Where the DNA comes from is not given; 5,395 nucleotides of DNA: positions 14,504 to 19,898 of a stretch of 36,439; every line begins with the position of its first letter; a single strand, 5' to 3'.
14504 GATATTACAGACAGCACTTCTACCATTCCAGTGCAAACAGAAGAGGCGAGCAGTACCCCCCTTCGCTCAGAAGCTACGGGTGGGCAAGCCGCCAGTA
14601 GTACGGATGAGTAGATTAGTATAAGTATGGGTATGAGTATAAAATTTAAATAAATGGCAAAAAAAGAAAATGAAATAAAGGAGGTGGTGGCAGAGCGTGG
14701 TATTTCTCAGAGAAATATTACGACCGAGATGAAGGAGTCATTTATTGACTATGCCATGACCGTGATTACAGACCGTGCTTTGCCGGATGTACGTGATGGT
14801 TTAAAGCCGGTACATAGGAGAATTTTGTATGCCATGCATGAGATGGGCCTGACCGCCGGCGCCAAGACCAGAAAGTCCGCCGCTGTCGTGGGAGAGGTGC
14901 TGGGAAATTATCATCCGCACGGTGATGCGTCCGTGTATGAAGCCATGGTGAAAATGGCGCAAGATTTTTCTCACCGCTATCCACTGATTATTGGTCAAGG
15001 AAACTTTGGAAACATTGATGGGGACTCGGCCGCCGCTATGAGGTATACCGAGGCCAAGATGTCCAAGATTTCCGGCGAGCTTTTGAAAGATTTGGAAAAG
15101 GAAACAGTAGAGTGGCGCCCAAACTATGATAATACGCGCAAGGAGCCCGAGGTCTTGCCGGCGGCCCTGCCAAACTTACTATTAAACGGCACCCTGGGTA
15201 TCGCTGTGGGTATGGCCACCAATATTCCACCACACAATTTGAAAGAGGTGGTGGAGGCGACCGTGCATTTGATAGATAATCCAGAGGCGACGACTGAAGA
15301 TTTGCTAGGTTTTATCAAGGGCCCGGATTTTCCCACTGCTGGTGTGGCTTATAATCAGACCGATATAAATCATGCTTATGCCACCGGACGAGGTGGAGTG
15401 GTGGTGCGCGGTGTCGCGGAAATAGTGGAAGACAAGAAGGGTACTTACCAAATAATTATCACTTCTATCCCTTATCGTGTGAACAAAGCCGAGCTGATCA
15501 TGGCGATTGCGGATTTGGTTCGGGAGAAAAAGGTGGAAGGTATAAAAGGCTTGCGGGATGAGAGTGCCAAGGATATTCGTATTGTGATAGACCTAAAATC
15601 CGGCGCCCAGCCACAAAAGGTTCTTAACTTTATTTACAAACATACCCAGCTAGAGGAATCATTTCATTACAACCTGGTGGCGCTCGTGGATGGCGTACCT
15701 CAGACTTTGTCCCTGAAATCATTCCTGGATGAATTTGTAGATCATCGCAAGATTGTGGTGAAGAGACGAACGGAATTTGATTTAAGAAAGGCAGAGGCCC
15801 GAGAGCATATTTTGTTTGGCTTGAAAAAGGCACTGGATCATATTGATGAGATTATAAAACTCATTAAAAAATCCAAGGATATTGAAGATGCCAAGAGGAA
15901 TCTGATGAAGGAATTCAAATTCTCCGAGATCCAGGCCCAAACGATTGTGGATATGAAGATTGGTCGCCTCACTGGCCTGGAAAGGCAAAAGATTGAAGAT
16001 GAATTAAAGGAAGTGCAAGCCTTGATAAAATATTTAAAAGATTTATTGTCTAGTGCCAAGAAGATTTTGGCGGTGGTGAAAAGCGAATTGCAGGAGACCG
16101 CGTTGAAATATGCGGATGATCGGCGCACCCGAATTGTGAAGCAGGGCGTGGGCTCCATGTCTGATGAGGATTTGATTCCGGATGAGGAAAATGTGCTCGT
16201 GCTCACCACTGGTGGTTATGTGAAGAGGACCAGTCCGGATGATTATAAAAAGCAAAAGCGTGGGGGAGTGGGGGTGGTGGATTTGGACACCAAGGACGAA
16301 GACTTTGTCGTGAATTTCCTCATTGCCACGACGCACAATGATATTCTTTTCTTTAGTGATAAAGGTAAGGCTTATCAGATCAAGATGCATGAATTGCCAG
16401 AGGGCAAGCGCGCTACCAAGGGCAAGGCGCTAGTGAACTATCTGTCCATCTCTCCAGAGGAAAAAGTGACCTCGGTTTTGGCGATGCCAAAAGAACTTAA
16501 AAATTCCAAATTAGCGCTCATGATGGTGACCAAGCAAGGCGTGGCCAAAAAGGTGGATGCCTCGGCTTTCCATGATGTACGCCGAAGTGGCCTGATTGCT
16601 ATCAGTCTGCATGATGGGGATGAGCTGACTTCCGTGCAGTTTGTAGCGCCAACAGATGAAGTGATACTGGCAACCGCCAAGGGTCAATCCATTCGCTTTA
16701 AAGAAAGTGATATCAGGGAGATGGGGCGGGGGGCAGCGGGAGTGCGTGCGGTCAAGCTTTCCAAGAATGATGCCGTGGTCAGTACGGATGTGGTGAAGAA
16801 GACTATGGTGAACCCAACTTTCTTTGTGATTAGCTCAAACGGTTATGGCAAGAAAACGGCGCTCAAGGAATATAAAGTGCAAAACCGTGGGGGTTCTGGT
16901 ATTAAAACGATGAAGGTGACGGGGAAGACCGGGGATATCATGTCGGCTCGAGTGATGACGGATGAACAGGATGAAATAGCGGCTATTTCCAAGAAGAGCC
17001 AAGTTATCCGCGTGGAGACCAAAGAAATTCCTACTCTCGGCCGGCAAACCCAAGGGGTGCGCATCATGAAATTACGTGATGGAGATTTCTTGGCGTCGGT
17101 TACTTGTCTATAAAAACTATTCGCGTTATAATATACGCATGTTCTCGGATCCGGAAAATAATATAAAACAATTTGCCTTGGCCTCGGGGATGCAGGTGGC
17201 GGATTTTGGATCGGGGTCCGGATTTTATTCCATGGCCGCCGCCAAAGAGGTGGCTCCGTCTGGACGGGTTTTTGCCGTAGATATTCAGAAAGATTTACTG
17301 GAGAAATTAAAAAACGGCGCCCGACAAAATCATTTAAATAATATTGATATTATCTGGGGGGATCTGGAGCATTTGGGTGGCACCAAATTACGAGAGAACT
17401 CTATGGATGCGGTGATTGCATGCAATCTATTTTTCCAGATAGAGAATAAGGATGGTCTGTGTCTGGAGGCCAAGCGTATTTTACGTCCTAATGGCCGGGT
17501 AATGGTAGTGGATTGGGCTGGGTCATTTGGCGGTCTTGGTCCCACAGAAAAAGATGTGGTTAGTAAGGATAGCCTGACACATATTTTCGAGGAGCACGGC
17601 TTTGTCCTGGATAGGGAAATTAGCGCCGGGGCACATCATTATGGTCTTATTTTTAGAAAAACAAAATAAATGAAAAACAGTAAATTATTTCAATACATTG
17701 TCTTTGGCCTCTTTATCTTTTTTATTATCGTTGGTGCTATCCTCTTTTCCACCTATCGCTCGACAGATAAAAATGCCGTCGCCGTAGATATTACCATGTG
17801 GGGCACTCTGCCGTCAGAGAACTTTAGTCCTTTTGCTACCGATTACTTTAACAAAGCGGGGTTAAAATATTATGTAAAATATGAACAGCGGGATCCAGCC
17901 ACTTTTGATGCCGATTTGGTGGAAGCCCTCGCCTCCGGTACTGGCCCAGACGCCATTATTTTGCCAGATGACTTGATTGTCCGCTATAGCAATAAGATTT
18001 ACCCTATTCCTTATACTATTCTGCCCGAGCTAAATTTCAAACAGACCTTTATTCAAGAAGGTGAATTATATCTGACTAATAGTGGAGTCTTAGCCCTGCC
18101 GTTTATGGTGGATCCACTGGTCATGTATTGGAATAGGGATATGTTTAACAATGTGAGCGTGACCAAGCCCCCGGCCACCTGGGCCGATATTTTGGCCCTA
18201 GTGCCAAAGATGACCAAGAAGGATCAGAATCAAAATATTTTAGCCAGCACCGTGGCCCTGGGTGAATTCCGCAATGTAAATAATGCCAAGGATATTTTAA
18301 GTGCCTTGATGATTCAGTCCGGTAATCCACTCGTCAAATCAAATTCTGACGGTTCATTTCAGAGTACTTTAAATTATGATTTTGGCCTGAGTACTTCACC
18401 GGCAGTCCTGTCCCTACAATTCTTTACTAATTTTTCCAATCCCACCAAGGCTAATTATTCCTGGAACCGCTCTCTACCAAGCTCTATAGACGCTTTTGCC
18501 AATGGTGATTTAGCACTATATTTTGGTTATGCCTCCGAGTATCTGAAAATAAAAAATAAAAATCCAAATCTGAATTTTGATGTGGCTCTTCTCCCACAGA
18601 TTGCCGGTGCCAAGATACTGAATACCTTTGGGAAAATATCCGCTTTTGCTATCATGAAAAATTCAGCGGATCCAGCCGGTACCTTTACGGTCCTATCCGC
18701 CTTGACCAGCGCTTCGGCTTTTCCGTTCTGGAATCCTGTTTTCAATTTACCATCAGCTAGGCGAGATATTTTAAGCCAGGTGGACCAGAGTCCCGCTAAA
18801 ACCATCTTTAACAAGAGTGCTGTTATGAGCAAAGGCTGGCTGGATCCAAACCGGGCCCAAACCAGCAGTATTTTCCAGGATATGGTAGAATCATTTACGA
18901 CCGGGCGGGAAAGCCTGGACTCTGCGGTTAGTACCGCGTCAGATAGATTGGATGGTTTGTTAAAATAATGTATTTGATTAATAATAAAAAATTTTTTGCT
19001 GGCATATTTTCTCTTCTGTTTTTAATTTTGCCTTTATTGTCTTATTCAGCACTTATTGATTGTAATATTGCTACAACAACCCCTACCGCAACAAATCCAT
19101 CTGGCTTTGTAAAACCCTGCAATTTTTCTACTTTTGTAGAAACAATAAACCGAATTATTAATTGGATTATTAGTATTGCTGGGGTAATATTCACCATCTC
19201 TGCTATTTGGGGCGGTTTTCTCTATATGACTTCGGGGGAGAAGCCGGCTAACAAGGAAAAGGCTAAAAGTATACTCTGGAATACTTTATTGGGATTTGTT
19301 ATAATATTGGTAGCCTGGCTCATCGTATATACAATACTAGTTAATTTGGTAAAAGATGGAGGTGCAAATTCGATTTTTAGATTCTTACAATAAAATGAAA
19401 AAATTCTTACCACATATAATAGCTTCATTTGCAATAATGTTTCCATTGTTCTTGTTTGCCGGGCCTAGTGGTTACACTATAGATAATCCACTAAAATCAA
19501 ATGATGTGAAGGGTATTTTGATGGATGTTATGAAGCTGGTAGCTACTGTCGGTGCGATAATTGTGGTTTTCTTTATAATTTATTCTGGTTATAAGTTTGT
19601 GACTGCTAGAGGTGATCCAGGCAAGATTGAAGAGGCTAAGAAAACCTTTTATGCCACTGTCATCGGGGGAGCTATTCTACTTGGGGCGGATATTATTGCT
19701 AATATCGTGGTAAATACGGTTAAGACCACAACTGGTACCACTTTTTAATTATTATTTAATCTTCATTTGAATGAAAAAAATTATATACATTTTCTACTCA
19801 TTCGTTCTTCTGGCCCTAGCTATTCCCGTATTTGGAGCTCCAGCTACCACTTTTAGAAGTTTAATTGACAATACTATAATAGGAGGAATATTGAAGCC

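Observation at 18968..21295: Six tandem, divergent VirB2/TrbC-like pilin paralogs with no secretion ATPase or channel genes in the 36-kb window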

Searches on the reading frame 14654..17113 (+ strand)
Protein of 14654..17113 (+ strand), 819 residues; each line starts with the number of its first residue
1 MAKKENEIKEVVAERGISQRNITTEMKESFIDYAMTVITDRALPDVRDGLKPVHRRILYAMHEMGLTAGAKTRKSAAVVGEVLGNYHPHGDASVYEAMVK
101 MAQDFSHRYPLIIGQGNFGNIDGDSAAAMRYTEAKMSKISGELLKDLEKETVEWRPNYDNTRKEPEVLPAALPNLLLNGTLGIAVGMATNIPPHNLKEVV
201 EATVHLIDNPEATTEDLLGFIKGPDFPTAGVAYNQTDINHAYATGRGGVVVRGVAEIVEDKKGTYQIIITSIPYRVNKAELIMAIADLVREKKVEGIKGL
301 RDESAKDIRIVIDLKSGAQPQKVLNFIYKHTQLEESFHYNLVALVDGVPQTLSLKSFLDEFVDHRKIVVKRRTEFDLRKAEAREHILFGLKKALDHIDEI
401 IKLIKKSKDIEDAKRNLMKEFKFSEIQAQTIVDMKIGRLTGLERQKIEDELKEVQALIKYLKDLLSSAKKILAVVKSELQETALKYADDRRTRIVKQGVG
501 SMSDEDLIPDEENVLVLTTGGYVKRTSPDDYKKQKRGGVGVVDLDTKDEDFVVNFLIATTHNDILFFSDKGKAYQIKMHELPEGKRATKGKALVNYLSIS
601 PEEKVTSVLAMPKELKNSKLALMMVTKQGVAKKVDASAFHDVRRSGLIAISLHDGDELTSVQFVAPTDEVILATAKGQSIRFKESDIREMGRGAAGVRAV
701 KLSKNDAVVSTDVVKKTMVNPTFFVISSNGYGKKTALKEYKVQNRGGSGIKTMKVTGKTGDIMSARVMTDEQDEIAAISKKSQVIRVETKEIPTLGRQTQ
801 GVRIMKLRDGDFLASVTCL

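Call 7: search_protein_families(library=pfam, proteins=[window:14654-17113:+], max_evalue=0.001)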
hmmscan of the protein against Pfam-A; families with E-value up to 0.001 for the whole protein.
window:14654-17113:+ (819 aa): 2 families
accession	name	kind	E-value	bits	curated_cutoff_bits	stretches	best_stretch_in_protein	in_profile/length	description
PF00521.26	DNA_topoisoIV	-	3.2e-161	537.4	31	1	41-480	1-432/432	DNA gyrase/topoisomerase IV, subunit A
PF03989.18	DNA_gyraseA_C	-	5.5e-69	227.8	27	6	668-715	1-48/48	DNA gyrase C-terminal domain, beta-propeller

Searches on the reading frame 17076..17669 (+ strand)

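Call 8: search_protein_families(library=pfam, proteins=[window:17076-17669:+], max_evalue=0.001)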
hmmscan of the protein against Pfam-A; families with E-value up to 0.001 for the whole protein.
window:17076-17669:+ (197 aa): 13 families
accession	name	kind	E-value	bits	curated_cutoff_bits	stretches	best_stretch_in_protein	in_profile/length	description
PF13847.12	Methyltransf_31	-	9.5e-19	68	27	1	37-148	3-113/145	Methyltransferase domain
PF08241.18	Methyltransf_11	-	7.5e-15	55.8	21.2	1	43-143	2-94/95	Methyltransferase domain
PF13649.12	Methyltransf_25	-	1.6e-14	54.8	27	1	41-140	1-97/97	Methyltransferase domain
PF08242.18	Methyltransf_12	-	3.3e-09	37.8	30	1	43-142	2-98/98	Methyltransferase domain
PF05175.20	MTS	-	3.6e-08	33.7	23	1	37-145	31-139/170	Methyltransferase small domain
PF01209.24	Ubie_methyltran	-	1.4e-07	31.6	20.1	1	33-146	43-153/233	ubiE/COQ5 methyltransferase family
PF01135.25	PCMT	-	3.9e-07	30.5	20.3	1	34-96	70-132/210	Protein-L-isoaspartate(D-aspartate) O-methyltransferase (PCMT)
PF13489.12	Methyltransf_23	-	4.4e-06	27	27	1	20-176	3-159/164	Methyltransferase domain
PF06325.19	PrmA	-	9.7e-06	25.7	22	1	37-142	161-256/296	Ribosomal protein L11 methyltransferase (PrmA)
PF08704.16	GCD14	-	2.5e-05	24.5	26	1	30-113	33-117/247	tRNA methyltransferase complex GCD14 subunit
PF01728.25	FtsJ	-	2.6e-05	24.7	24.1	1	31-114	14-96/181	FtsJ-like methyltransferase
PF02390.23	Methyltransf_4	-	0.0002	21.3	24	1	40-100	4-64/173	Putative methyltransferase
PF02475.24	TRM5-TYW2_MTfase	-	0.00075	19.9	28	0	37-105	36-100/164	TRM5/TYW2 methyltransferase domain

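Call 84: search_protein_families(library=ncbifam, proteins=[window:17076-17669:+], max_evalue=0.001)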
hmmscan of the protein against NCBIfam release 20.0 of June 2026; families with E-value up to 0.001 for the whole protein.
window:17076-17669:+ (197 aa): 36 families (the best 25 are shown)
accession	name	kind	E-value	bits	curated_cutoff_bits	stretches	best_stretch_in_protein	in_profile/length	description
NF008823.0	PRK11873.1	subfamily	9.9e-20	71.1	263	1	34-146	74-183/272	arsenite methyltransferase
NF041537.1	ArsM_AhpD_UU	exception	4.6e-17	61.8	510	1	33-147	72-183/345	arsenite methyltransferase/AhpD domain selenoprotein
NF041536.1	ArsM_DUF2284_UU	exception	5.5e-16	57.9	575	1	35-146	74-182/459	arsenite methyltransferase/DUF2284 domain selenoprotein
NF047649.1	MTase_UXPK_star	exception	2.6e-15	56.2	460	1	27-146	67-183/283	methyltransferase/UXPK-star double selenoprotein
NF052510.1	methyltran_MpqE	exception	3.2e-11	43.1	335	1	29-147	38-154/234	methyl-plastoquinone biosynthesis methyltransferase MpqE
NF043040.1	corrin_prot_MT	hypoth_equivalog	9.8e-10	38.2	180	1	30-146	34-149/216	corrinoid protein-associated methyltransferase CpaM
TIGR02469.1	CbiT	equivalog_domain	2.2e-09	37.6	78.3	1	30-143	12-119/124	precorrin-6Y C5,15-methyltransferase (decarboxylating) subunit CbiT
NF001240.0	PRK00216.1-1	equivalog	5.8e-09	35.4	378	1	30-148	56-172/251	bifunctional demethylmenaquinone methyltransferase/2-methoxy-6-polyprenyl-1,4-benzoquinol methylase UbiE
TIGR02072.1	BioC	equivalog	7.5e-09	35.7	184.95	1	39-144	36-132/244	malonyl-ACP O-methyltransferase BioC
TIGR01983.1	UbiG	equivalog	1.2e-08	34.5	102.95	1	30-144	48-151/228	bifunctional 2-polyprenyl-6-hydroxyphenol methylase/3-demethylubiquinol 3-O-methyltransferase UbiG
NF001244.0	PRK00216.1-5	equivalog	2.8e-08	33.3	216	1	29-147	40-156/236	bifunctional demethylmenaquinone methyltransferase/2-methoxy-6-polyprenyl-1,4-benzoquinol methylase UbiE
TIGR02752.1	MenG_heptapren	equivalog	7.2e-08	32.2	419.85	1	27-146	35-151/231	demethylmenaquinone methyltransferase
NF001243.0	PRK00216.1-4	equivalog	1.2e-07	31.4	235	1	28-146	38-153/237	demethylmenaquinone methyltransferase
TIGR01934.1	MenG_MenH_UbiE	subfamily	2.3e-07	30.4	158.35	1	30-147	32-144/223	ubiquinone/menaquinone biosynthesis methyltransferase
TIGR03534.1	RF_mod_PrmC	equivalog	2.8e-07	30.2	199.1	1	37-115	88-162/253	peptide chain release factor N(5)-glutamine methyltransferase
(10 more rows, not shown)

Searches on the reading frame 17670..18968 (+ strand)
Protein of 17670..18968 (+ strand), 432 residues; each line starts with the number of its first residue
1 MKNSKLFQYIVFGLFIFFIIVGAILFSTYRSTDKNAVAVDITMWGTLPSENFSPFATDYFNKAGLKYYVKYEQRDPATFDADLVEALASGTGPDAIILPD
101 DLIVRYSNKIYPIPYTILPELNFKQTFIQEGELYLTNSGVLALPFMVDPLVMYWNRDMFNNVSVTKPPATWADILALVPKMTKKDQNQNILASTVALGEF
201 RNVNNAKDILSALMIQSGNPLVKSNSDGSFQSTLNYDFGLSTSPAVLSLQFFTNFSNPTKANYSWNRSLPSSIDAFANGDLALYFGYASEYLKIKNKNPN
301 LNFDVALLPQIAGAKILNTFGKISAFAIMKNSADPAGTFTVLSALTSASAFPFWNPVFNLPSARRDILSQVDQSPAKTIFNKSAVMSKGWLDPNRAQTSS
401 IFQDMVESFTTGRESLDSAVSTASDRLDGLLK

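Call 8: search_protein_families(library=pfam, proteins=[window:17670-18968:+], max_evalue=0.001)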
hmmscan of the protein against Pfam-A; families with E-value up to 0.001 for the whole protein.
window:17670-18968:+ (432 aa): 2 families
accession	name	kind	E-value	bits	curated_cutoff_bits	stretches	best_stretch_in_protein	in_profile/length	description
PF13416.11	SBP_bac_8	-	2.3e-19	70.7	27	1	58-350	4-248/279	Bacterial extracellular solute-binding protein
PF01547.30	SBP_bac_1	-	9.7e-19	68.9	26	1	52-349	10-304/307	Bacterial extracellular solute-binding protein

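Call 52: find_related_loci(query=window:17670-18965:+, collection=genome_contigs, flank=5000)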
Query window:17670-18965:+ (432 aa) in genome_contigs; peptide patterns used: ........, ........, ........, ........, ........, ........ (x = any residue, [..] = any of these).
293 stretches matched a pattern; 82 encode a relative of the query (tblastn E <= 1e-3); the best 80 are kept; 80 distinct loci.
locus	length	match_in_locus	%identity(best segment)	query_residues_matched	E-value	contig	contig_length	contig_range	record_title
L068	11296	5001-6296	65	1-431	0e+0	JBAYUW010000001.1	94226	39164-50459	MAG: Candidatus Paceibacterota bacterium isolate SO_2016_LW3_45 scaffold00344_LW162_2016, whole genome shotgun sequence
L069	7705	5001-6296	65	1-432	0e+0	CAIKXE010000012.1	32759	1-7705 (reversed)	uncultured bacterium isolate Loclat_bin-10281 genome assembly, contig: bin-10281:12/13, whole genome shotgun sequence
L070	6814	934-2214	69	1-432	0e+0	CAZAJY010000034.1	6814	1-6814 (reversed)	MAG TPA_asm: uncultured Candidatus Saccharibacteria bacterium isolate SRP178699_co1_453 genome assembly, contig: NODE_16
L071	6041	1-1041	68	85-431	1e-161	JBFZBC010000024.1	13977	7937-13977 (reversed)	MAG: bacterium isolate PPR_0483 PPR_0483.fa_k121_113833, whole genome shotgun sequence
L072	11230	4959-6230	47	7-431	9e-128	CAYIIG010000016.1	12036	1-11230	MAG TPA_asm: uncultured Candidatus Saccharibacteria bacterium isolate ERP119705_co20_252 genome assembly, contig: NODE_6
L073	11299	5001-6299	47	1-431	4e-127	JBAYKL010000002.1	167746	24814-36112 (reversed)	MAG: Candidatus Paceibacterota bacterium isolate SO_2016_GW1_79 scaffold00181_OW334_2016, whole genome shotgun sequence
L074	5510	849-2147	45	1-431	3e-120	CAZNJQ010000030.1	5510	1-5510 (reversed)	MAG TPA_asm: uncultured Candidatus Saccharibacteria bacterium isolate ERP119705_co17_656 genome assembly, contig: NODE_2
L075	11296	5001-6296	43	1-432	9e-119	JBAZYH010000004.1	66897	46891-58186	MAG: Candidatus Paceibacterota bacterium isolate SO_2017_GW1_76 NODE_2375_length_66897_cov_1.968938_OW334_2017, whole ge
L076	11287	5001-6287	46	3-432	2e-117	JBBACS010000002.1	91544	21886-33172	MAG: Candidatus Paceibacterota bacterium isolate SO_2017_LW1_54 NODE_105_length_91544_cov_1.786287_LW64-88_2017, whole g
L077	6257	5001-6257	45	7-427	6e-117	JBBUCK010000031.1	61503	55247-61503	MAG: Patescibacteria group bacterium isolate H32-bin035 H32_bin035_000000000031, whole genome shotgun sequence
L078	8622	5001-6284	42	1-432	9e-115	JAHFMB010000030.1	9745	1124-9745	MAG: Candidatus Taylorbacteria bacterium isolate nzgw447 NODE_11667_length_9746_cov_3.061403, whole genome shotgun seque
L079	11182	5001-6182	46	38-432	9e-114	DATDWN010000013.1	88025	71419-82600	MAG TPA_asm: Candidatus Paceibacterota bacterium isolate SMAG_U8111 k141_412784, whole genome shotgun sequence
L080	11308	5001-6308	43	1-432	8e-113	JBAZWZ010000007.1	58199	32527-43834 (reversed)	MAG: Candidatus Paceibacterota bacterium isolate SO_2017_GW1_44 NODE_2855_length_58199_cov_4.413211_OW334_2017, whole ge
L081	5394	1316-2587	43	7-432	4e-112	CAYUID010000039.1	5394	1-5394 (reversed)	MAG TPA_asm: uncultured Candidatus Saccharibacteria bacterium isolate SRP273308_co1_430 genome assembly, contig: NODE_29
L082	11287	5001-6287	41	1-432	6e-112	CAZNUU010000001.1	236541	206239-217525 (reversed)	MAG TPA_asm: uncultured Candidatus Saccharibacteria bacterium isolate SRP273308_co1_7 genome assembly, contig: NODE_41_l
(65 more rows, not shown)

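Call 83: search_solved_structures(query=window:17670-18965:+, max_evalue=0.001)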
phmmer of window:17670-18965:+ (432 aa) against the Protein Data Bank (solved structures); distinct sequences matched with E-value up to 0.001: 2.
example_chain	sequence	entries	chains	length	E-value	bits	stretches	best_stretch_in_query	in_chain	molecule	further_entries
4r9f_A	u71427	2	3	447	2.4e-08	36.7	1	84-337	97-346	MBP1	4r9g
5u2p_A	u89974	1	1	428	4.8e-05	25.8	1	85-365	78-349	Sugar ABC transporter substrate-binding protein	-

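Call 84: search_protein_families(library=ncbifam, proteins=[window:17670-18965:+], max_evalue=0.001)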
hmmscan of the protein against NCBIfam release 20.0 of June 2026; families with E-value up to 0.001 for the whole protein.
window:17670-18965:+ (432 aa): 1 family
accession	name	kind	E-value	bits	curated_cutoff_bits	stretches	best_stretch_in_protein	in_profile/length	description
NF007011.0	PRK09474.1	equivalog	3.7e-08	32.6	291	1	73-427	63-394/396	maltose/maltodextrin ABC transporter substrate-binding protein MalE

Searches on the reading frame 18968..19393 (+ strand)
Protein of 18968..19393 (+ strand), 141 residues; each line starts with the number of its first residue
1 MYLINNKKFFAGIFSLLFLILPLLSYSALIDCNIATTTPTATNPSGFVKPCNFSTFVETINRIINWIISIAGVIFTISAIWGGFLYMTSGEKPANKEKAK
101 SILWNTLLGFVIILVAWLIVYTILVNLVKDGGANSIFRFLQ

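Call 3: search_protein_families(library=pfam, proteins=[window:18968-19393:+], max_evalue=1)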
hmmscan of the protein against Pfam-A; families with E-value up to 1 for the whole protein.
window:18968-19393:+ (141 aa): 7 families
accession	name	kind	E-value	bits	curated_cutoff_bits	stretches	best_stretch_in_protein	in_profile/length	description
PF18895.5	T4SS_pilin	-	1.2e-14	54.6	26.6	1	55-123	4-71/71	Type IV secretion system pilin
PF06570.16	DUF1129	-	0.0057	16.7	29.1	1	74-125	115-169/207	Protein of unknown function (DUF1129)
PF14089.11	KbaA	-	0.0067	16.7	27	1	60-132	29-99/179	KinB-signalling pathway activation in sporulation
PF04956.18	TrbC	-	0.025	15.2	27.9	1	54-120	35-95/98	TrbC/VIRB2 pilin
PF13800.11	Sigma_reg_N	-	0.06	14.1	26.3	1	94-139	4-49/91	Sigma factor regulator N-terminal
PF06024.17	Orf78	-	0.22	12.3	29.4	1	89-124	50-86/101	Orf78 (ac78)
PF11712.13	Vma12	-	0.25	11.7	25.5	1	56-129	71-134/137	Endoplasmic reticulum-based factor for assembly of V-ATPase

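Call 4: search_protein_families(library=ncbifam, proteins=[window:18968-19393:+], max_evalue=1)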
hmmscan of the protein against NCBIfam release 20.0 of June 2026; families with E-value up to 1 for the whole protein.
window:18968-19393:+ (141 aa): 3 families
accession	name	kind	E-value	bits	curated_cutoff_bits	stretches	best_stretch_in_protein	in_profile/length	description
NF045849.1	ICE_MMCAP2_0565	equivalog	2.4e-08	33.5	40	1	55-124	8-77/80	Mbov_0395 family pilin-like conjugal transfer protein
NF045890.1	conj_pls20_p028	equivalog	0.0052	15.7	150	1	58-118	56-111/377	pLS20_p028 family conjugation system transmembrane protein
NF010126.0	PRK13603.1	equivalog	0.011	16.1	234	1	100-140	17-57/126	fumarate reductase subunit C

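Call 70: search_protein_families(library=phrogs, proteins=[window:18968-19393:+], max_evalue=0.01)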
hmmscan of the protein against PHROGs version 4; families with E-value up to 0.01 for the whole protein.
window:18968-19393:+ (141 aa): 0 families

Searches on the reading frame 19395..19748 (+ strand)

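Call 3: search_protein_families(library=pfam, proteins=[window:19395-19748:+], max_evalue=1)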
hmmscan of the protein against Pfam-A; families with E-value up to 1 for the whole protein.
window:19395-19748:+ (117 aa): 2 families
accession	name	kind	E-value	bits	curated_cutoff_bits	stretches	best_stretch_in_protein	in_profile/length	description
PF18895.5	T4SS_pilin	-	4.5e-10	39.9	26.6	1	37-105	4-71/71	Type IV secretion system pilin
PF04956.18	TrbC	-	1.4e-07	32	27.9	1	5-103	8-96/98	TrbC/VIRB2 pilin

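Call 4: search_protein_families(library=ncbifam, proteins=[window:19395-19748:+], max_evalue=1)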
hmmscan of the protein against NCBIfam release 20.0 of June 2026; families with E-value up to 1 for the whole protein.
window:19395-19748:+ (117 aa): 4 families
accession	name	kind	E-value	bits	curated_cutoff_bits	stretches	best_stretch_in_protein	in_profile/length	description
NF045849.1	ICE_MMCAP2_0565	equivalog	9.9e-07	28.4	40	1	35-108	6-79/80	Mbov_0395 family pilin-like conjugal transfer protein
TIGR00945.1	tatC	equivalog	0.0037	17.2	132.7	1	8-96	23-107/215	twin-arginine translocase subunit TatC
NF037953.1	frad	subfamily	0.051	12.4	400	1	13-61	39-82/304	septal junction protein FraD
TIGR02866.1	CoxB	equivalog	0.11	12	147.7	1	44-110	14-81/202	cytochrome c oxidase subunit II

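Call 70: search_protein_families(library=phrogs, proteins=[window:19395-19748:+], max_evalue=0.01)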
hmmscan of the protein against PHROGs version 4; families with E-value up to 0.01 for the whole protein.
window:19395-19748:+ (117 aa): 0 families
